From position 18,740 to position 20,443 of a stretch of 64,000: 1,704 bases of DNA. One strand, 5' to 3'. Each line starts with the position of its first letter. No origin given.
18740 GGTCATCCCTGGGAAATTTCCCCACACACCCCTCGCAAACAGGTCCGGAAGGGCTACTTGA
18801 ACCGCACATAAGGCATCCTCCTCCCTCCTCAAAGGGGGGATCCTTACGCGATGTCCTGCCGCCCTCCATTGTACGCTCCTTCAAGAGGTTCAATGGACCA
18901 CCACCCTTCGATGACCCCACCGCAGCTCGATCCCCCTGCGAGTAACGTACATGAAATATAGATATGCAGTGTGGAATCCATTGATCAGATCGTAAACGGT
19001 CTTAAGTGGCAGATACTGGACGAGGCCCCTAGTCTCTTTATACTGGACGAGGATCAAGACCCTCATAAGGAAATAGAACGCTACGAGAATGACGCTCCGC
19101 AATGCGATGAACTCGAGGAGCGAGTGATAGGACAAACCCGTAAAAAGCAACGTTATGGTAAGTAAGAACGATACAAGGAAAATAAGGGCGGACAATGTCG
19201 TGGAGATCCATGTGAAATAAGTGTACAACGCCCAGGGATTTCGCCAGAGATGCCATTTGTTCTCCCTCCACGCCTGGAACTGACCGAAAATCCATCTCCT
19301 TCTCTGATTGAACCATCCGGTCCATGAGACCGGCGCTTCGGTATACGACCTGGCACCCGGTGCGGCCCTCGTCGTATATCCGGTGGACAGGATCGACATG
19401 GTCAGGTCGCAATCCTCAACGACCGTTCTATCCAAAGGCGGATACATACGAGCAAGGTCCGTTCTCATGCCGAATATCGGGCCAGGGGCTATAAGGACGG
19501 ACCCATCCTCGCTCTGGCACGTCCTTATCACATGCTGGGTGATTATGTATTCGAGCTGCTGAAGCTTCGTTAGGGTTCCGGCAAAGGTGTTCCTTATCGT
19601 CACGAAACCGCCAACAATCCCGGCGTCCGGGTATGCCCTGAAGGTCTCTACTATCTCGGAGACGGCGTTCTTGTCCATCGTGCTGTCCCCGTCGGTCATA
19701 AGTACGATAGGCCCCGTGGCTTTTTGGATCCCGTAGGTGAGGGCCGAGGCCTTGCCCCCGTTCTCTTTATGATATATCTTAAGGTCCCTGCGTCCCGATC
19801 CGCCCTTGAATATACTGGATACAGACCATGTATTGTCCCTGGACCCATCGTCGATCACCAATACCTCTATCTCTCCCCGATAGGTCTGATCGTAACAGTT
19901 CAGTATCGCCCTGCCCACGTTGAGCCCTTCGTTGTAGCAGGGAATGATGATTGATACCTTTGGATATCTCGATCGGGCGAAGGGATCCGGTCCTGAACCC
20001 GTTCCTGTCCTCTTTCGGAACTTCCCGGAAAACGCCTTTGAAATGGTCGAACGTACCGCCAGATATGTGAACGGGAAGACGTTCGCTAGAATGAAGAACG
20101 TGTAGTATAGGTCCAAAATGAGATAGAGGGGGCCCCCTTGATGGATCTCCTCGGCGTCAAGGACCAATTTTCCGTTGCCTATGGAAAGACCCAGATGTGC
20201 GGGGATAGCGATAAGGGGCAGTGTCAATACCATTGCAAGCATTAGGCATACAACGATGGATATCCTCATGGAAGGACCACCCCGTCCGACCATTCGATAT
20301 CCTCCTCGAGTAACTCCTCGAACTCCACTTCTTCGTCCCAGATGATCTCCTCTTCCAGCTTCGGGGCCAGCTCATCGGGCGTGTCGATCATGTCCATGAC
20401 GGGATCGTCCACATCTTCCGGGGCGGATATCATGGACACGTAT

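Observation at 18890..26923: Translationally coupled GT2 processive synthase + GHL10-like + GH18-like membrane-anchored glycosidases: candidate archaeal exopolysaccharide (PNAG/chitin-like) synthesis and processing module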

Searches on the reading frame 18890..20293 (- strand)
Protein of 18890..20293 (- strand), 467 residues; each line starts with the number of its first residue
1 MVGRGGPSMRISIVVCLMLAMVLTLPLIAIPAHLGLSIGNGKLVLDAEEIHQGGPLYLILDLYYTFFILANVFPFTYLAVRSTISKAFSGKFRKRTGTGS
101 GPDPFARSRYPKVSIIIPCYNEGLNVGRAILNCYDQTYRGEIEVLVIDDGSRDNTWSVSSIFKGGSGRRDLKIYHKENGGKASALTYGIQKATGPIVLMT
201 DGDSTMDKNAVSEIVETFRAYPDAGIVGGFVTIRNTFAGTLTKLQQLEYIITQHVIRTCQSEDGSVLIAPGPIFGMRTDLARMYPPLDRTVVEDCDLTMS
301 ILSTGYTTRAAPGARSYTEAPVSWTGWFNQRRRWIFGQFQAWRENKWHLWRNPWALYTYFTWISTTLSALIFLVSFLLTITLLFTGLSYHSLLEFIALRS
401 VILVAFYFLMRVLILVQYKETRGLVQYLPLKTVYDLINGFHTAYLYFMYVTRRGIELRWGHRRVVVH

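Call 6: search_protein_families(library=pfam, proteins=[window:18890-20293:-], max_evalue=0.01)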
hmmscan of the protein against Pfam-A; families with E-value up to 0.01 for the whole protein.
window:18890-20293:- (467 aa): 6 families
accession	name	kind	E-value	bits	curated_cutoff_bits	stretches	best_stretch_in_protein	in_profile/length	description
PF00535.33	Glycos_transf_2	-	1.8e-26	93.5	23.3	1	114-238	1-123/168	Glycosyl transferase family 2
PF13641.12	Glyco_tranf_2_3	-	5.7e-21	76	27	1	111-337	1-230/230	Glycosyltransferase like family 2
PF13632.12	Glyco_trans_2_3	-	4.8e-20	72.7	27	1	196-385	1-179/198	Glycosyl transferase family group 2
PF10111.15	Glyco_tranf_2_2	-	1.6e-05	25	27.3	1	114-233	1-126/276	Glycosyltransferase like family 2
PF03142.21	Chitin_synth_2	-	0.00012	21.3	27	1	188-272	196-280/527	Chitin synthase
PF13506.12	Glyco_transf_21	-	0.00099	19.1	21.7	1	180-334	17-172/174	Glycosyl transferase family 21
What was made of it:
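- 18890..20269 (-): Gene 3: membrane-embedded GT2 synthase of 459 aa. Pfam (call 6).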

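Call 7: search_protein_families(library=ncbifam, proteins=[window:18890-20293:-], max_evalue=0.01)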
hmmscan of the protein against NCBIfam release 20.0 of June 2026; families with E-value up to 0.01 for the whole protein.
window:18890-20293:- (467 aa): 23 families
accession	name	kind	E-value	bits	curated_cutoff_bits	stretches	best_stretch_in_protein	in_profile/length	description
TIGR03937.1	PgaC_IcaA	equivalog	1.2e-37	129.8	422.3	1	105-418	39-347/407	poly-beta-1,6-N-acetyl-D-glucosamine synthase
TIGR04242.1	nodulat_NodC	equivalog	3.6e-27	95.4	550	1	102-387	39-331/395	chitooligosaccharide synthase NodC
TIGR03111.1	glyc2_xrt_Gpos1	hypoth_equivalog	5.6e-19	68.2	363.95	1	107-422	45-376/439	TIGR03111 family XrtG-associated glycosyltransferase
NF041875.1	EPS_EpsD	equivalog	1.2e-18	67.6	370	1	113-224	1-110/325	exopolysaccharide biosynthesis glycosyltransferase EpsD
TIGR04283.1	glyco_like_mftF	equivalog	1.7e-13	50.7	182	1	113-228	1-105/221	TIGR04283 family arsenosugar biosynthesis glycosyltransferase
TIGR03469.1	HpnB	hypoth_equivalog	6e-12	45.3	379.25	1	104-219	37-161/386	hopene-associated glycosyltransferase HpnB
NF007482.0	PRK10073.1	equivalog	2.3e-11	43.3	423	1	108-214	3-106/334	glycosyltransferase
NF038299.1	EPS_HpsN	equivalog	4e-11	42.5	425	1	111-243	1-131/317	hormogonium polysaccharide biosynthesis glycosyltransferase HpsN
NF053846.1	glyco_with_XrtP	equivalog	1e-10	40.9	520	1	232-452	188-418/440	XrtP-associated glycosyltransferase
NF047683.1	TeichurnBiosyTuaG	equivalog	1.3e-10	41.3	400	1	110-214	5-107/252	teichuronic acid biosynthesis protein TuaG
TIGR04182.1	glyco_TIGR04182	equivalog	2.3e-10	40.3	325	1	112-255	1-132/293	S-layer glycoprotein N-glycosyltransferase AglJ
TIGR03965.1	mycofact_glyco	equivalog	4.2e-10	39.1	280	1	103-330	66-292/467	mycofactocin biosynthesis glycosyltransferase MftF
NF047588.1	GlcsyltransPgfSStrep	equivalog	7.1e-10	38.6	500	1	112-220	2-112/308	glycosyltransferase PgfS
NF038302.1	EPS_HpsE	equivalog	1.6e-09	37.2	300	1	113-232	3-125/307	hormogonium polysaccharide biosynthesis glycosyltransferase HpsE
NF007986.1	PRK10714.1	equivalog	7e-08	31.8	529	1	111-218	6-115/316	undecaprenyl-phosphate 4-deoxy-4-formamido-L-arabinose transferase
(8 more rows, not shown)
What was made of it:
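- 18890..20269 (-): NCBIfam PgaC_IcaA 129.8 bits and NodC 95.4 bits (call 7).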

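Call 11: search_solved_structures(query=window:18890-20269:-, max_evalue=0.001, show_alignments=2)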
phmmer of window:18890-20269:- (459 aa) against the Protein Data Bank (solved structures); distinct sequences matched with E-value up to 0.001: 20.
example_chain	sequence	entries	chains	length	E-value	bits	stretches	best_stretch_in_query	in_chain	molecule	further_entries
8smm_A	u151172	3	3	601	1.1e-14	57.4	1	171-381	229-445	Hyaluronan synthase 1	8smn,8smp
6yv7_A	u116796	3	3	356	1.3e-11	47.3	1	93-274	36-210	Glycosyl transferase, family 2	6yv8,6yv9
6yv7_B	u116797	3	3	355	1.3e-11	47.3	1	93-274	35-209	Glycosyl transferase, family 2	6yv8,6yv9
3bcv_A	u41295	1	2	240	1.7e-10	43.6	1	101-245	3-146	Putative glycosyltransferase protein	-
2z87_A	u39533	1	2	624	3.5e-09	39.3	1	100-227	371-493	Chondroitin synthase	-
2z86_A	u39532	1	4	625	3.5e-09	39.3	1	100-227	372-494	Chondroitin synthase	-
6p61_A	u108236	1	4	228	3.9e-09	39.1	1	101-213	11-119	Glycosyltransferase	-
5mlz_A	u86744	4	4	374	7.4e-08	34.9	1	103-220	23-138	Dolichol monophosphate mannose synthase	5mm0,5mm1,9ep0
5hea_A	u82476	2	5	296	3.6e-07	32.6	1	105-213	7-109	Putative glycosyltransferase (GalT1)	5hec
6h1j_A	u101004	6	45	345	1.3e-06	30.7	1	99-208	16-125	Probable ss-1,3-N-acetylglucosaminyltransferase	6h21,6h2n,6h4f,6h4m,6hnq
9hwj_A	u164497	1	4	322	4.6e-06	29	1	103-207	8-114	Undecaprenyl-phosphate 4-deoxy-4-formamido-L-arabinose transferase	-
8vh7_A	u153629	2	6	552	5.8e-06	28.7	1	99-207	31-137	Heparosan synthase B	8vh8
8viw_A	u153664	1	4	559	5.8e-06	28.7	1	99-207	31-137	Heparosan synthase B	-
8vxh_A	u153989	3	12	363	3.2e-05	26.2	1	84-206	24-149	Undecaprenyl-phosphate 4-deoxy-4-formamido-L-arabinose transferase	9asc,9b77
5ekp_C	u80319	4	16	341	4.1e-05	25.9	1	102-212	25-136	Uncharacterized glycosyltransferase sll0501 | Glycosyltransferase sll0501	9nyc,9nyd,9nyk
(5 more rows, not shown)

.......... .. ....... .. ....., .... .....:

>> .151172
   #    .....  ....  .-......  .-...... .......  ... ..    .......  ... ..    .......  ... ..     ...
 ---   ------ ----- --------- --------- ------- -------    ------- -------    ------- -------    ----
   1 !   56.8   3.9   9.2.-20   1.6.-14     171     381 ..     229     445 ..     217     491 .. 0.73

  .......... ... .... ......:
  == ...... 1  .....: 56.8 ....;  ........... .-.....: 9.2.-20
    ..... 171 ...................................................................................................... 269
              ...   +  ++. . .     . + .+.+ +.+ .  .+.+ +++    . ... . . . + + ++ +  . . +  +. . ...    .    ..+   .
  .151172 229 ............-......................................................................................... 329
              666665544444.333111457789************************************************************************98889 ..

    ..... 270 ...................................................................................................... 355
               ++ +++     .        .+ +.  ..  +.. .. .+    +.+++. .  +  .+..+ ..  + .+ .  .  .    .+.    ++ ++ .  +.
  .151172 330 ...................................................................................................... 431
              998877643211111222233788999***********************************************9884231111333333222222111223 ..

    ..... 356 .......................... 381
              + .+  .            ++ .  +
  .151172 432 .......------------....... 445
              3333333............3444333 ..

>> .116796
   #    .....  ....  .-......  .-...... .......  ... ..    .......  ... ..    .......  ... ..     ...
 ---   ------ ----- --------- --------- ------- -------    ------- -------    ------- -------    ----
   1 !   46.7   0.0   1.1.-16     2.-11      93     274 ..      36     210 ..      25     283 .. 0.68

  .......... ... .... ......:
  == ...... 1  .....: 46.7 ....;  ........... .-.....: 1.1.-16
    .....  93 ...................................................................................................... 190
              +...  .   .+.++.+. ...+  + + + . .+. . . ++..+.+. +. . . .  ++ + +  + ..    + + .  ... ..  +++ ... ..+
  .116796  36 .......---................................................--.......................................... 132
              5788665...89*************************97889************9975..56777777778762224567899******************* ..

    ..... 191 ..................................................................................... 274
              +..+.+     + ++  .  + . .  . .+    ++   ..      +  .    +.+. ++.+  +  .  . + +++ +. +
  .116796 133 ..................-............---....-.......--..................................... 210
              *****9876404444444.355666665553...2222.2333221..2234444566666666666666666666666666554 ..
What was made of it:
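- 18890..20269 (-): HAS1 8smm at 1e-14 (call 11).
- The best solved match over the region containing QxxRW is HAS1 (call 11).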

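Call 14: find_homologous_proteins(query=window:18890-20269:-, max_evalue=1e-10)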
Query window:18890-20269:- (459 aa): 114 proteins with E <= 1e-10 among 8000 candidates.
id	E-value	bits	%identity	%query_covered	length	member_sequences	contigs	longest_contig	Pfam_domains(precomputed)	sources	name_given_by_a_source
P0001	6.4e-292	986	93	100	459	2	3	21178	PF13632.13,PF10111.15,PF13641.13,PF00535.33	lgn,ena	-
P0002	6.9e-215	732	67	100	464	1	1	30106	PF13632.13,PF10111.15,PF13506.14,PF13641.13,PF03142.22,PF00535.33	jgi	-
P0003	3.5e-213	727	66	100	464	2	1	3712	PF13632.13,PF10111.15,PF13641.13,PF00535.33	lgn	-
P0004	3.6e-212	723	67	100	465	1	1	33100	PF13632.13,PF10111.15,PF13506.14,PF13641.13,PF03142.22,PF00535.33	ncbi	ncbi:MAG: glycosyltransferase [Thermoplasmatota archaeon]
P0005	2.3e-174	599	56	100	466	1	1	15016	PF13632.13,PF10111.15,PF13506.14,PF13641.13,PF03142.22,PF00535.33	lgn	-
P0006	5.2e-173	594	55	100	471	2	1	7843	PF13632.13,PF10111.15,PF13506.14,PF13641.13,PF03142.22,PF00535.33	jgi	jgi:cellulose synthase/poly-beta-1,6-N-acetylglucosamine synthase-like glycosyltransferase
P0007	1.2e-172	593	55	100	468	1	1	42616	PF13632.13,PF10111.15,PF13506.14,PF13641.13,PF03142.22,PF00535.33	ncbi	ncbi:MAG: glycosyltransferase [Thermoplasmatota archaeon]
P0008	4.9e-171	588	56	99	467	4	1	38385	PF13632.13,PF13641.13,PF03142.22,PF00535.33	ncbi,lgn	-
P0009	7.9e-171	587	55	100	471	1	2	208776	PF13632.13,PF13641.13,PF03142.22,PF00535.33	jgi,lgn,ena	-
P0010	1.1e-170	587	56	95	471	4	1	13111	PF13632.13,PF13641.13,PF03142.22,PF00535.33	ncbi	ncbi:MAG: glycosyltransferase family 2 protein [Thermoplasmatota archaeon]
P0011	5.3e-169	581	56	99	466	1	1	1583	PF13632.13,PF10111.15,PF13506.14,PF13641.13,PF03142.22,PF00535.33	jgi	-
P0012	8.3e-169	580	54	100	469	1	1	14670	PF13632.13,PF13641.13,PF03142.22,PF00535.33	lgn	-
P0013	9.7e-169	580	54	98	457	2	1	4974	PF13632.13,PF10111.15,PF13641.13,PF03142.22,PF00535.33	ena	-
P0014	3.5e-168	578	55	99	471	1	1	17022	PF13632.13,PF13506.14,PF13641.13,PF03142.22,PF00535.33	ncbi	ncbi:MAG: glycosyltransferase [Thermoplasmatota archaeon]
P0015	8.6e-168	577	55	100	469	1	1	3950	PF13632.13,PF10111.15,PF13641.13,PF03142.22,PF00535.33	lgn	-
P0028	6.4e-141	488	49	99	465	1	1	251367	PF13632.13,PF10111.15,PF13506.14,PF13641.13,PF00535.33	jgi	jgi:cellulose synthase/poly-beta-1,6-N-acetylglucosamine synthase-like glycosyltransferase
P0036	1.4e-127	445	45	99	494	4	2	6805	PF13632.13,PF10111.15,PF13506.14,PF13641.13,PF03142.22,PF00535.33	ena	-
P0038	6.1e-41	159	36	61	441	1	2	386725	PF13632.13,PF10111.15,PF13506.14,PF13641.13,PF03142.22,PF01644.24,PF00535.33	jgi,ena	-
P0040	1.3e-37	148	39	53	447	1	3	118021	PF13632.13,PF10111.15,PF13506.14,PF13641.13,PF03142.22,PF01644.24,PF00535.33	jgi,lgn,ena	-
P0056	1.7e-34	138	33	71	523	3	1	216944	PF13632.13,PF13506.14,PF13641.13,PF03142.22,PF01644.24,PF00535.33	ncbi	ncbi:MAG: glycosyltransferase family 2 protein [Rhodothermales bacterium]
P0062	2.1e-33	134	38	51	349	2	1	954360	PF13632.13,PF10111.15,PF13506.14,PF13641.13,PF03142.22,PF00535.33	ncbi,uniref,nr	ncbi:glycosyltransferase family 2 protein [Thermococcus sp. MV11]|uniref:glycosyltransferase n=1 Tax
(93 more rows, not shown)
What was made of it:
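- Several relatives are fused to CE4 (call 14).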

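Call 15: find_encoding_contigs(protein=P0004, flank=10000, max_places=2)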
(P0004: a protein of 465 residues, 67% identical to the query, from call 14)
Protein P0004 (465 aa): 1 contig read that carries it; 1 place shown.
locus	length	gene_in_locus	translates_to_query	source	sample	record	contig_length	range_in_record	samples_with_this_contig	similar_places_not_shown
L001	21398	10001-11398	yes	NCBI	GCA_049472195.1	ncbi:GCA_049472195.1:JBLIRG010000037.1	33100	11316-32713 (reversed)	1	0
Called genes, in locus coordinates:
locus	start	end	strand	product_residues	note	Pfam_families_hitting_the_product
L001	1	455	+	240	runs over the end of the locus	PF03006:HlyIII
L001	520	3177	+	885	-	PF18911:PKD_4, PF22352:K319L-like_PKD (faint), PF18911:PKD_4, PF00801:PKD (weak), PF21027:Sde0182_C (faint), PF18911:PKD_4, PF00801:PKD, PF18911:PKD_4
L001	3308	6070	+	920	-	PF00704:Glyco_hydro_18, PF22352:K319L-like_PKD (faint), PF18911:PKD_4, PF00801:PKD, PF05345:He_PIG (faint), PF00801:PKD, PF18911:PKD_4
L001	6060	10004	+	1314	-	PF02638:GHL10, PF00041:fn3 (faint)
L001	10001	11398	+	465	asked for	PF13506:Glyco_transf_21 (weak), PF00535:Glycos_transf_2, PF10111:Glyco_tranf_2_2 (weak), PF13641:Glyco_tranf_2_3, PF03142:Chitin_synth_2 (faint), PF13632:Glyco_trans_2_3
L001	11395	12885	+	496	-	PF00515:TPR_1 (faint), PF07719:TPR_2 (faint), PF13414:TPR_11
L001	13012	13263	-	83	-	PF00076:RRM_1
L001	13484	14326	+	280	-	PF02678:Pirin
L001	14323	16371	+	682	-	PF03190:Thioredox_DsbH, PF13098:Thioredoxin_2 (weak), PF13899:Thioredoxin_7, PF07470:Glyco_hydro_88 (faint)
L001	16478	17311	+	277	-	-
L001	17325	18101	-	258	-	PF12483:GIDE (faint)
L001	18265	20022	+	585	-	PF00009:GTP_EFTU, PF01926:MMR_HSR1 (weak), PF03144:GTP_EFTU_D2 (faint), PF11987:IF-2, PF14578:GTP_EFTU_D4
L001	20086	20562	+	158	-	PF26602:HVO_2718_N, PF01381:HTH_3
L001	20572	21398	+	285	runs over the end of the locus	PF13641:Glyco_tranf_2_3, PF00535:Glycos_transf_2, PF10111:Glyco_tranf_2_2, PF13632:Glyco_trans_2_3 (weak)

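Call 16: find_encoding_contigs(protein=P0009, flank=10000, max_places=2)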
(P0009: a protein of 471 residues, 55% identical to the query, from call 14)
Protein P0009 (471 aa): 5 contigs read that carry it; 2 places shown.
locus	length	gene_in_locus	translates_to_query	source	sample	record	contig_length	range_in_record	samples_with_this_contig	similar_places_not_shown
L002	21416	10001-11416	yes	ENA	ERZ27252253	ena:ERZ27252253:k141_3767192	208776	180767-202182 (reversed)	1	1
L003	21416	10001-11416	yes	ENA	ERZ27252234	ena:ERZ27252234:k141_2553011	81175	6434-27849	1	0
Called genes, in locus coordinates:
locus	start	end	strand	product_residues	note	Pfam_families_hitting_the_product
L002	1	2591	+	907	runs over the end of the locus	PF00704:Glyco_hydro_18, PF00801:PKD (weak), PF18911:PKD_4, PF00801:PKD, PF18911:PKD_4, PF22352:K319L-like_PKD (faint), PF18911:PKD_4 (weak)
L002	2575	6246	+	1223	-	PF02638:GHL10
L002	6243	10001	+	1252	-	PF02638:GHL10, PF14871:GHL6 (weak)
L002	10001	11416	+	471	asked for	PF00535:Glycos_transf_2, PF13641:Glyco_tranf_2_3, PF03142:Chitin_synth_2 (faint), PF13632:Glyco_trans_2_3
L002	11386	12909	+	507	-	-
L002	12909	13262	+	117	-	-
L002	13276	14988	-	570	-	PF00270:DEAD, PF04851:ResIII, PF00271:Helicase_C, PF03880:DbpA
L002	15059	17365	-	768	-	PF07705:CARDB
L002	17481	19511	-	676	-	PF17391:Urocanase_N, PF01175:Urocanase, PF17392:Urocanase_C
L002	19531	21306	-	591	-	PF02517:Rce1-like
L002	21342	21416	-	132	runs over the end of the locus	PF01796:OB_ChsH2_C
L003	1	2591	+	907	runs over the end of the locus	PF00704:Glyco_hydro_18, PF00801:PKD (weak), PF18911:PKD_4, PF00801:PKD, PF18911:PKD_4, PF22352:K319L-like_PKD (faint), PF18911:PKD_4 (weak)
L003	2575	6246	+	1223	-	PF02638:GHL10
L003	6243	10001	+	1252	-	PF02638:GHL10, PF14871:GHL6 (weak)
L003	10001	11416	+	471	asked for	PF00535:Glycos_transf_2, PF13641:Glyco_tranf_2_3, PF03142:Chitin_synth_2 (faint), PF13632:Glyco_trans_2_3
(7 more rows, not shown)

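Call 17: find_encoding_contigs(protein=P0028, flank=10000, max_places=2)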
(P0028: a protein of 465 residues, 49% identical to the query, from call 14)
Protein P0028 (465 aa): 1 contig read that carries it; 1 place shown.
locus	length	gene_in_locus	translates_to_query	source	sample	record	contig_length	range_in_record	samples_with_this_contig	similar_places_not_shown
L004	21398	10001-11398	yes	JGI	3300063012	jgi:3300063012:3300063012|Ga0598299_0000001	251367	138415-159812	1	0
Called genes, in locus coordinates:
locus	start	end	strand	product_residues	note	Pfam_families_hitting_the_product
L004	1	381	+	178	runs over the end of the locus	-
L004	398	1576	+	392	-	PF13421:Band_7_1, PF01145:Band_7 (weak), PF12773:DZR, PF13240:Zn_Ribbon_1 (weak), PF13248:Zn_ribbon_3, PF18912:DZR_2 (weak), PF24460:DUF7575 (weak), PF12773:DZR, +3 more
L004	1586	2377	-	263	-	-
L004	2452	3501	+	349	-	PF01435:Peptidase_M48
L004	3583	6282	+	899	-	PF00704:Glyco_hydro_18, PF00801:PKD (weak), PF18911:PKD_4, PF00801:PKD, PF18911:PKD_4, PF22352:K319L-like_PKD (weak), PF18911:PKD_4 (weak)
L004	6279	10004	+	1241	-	PF02638:GHL10, PF00801:PKD (faint)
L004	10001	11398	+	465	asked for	PF13506:Glyco_transf_21, PF00535:Glycos_transf_2, PF10111:Glyco_tranf_2_2, PF13641:Glyco_tranf_2_3, PF13632:Glyco_trans_2_3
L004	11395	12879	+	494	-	PF13414:TPR_11 (weak)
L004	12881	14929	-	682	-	PF17391:Urocanase_N, PF01175:Urocanase, PF17392:Urocanase_C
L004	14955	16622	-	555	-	PF02517:Rce1-like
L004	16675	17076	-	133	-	PF12172:zf-ChsH2 (weak), PF01796:OB_ChsH2_C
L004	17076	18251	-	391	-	PF00108:Thiolase_N, PF00109:ketoacyl-synt (faint), PF22691:Thiolase_C_1, PF02803:Thiolase_C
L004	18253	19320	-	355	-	PF08540:HMG_CoA_synt_C (faint), PF08541:ACP_syn_III_C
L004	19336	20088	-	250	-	PF12844:HTH_19 (faint), PF13560:HTH_31, PF01381:HTH_3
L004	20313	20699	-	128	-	-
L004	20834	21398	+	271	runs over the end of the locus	PF00293:NUDIX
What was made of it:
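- The same overlaps occur in other loci, for example L001 and L004 with 4-nt overlaps (calls 15, 17).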

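Call 19: find_encoding_contigs(protein=P0036, flank=10000, max_places=2)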
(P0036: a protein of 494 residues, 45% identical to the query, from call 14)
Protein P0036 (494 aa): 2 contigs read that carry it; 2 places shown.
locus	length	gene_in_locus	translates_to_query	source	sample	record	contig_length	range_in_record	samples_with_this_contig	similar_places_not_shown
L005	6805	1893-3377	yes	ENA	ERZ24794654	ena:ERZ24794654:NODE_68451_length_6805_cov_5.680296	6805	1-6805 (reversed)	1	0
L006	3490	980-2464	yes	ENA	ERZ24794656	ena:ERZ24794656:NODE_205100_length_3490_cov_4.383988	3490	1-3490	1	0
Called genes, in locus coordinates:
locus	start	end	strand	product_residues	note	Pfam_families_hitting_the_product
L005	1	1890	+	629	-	?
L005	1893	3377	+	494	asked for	PF03142:Chitin_synth_2 (faint), PF13506:Glyco_transf_21 (weak), PF13641:Glyco_tranf_2_3, PF00535:Glycos_transf_2, PF10111:Glyco_tranf_2_2, PF13632:Glyco_trans_2_3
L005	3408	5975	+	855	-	-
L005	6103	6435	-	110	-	-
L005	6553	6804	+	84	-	?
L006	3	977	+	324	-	?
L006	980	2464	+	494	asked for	PF03142:Chitin_synth_2 (faint), PF13506:Glyco_transf_21 (weak), PF13641:Glyco_tranf_2_3, PF00535:Glycos_transf_2, PF10111:Glyco_tranf_2_2, PF13632:Glyco_trans_2_3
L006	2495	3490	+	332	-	?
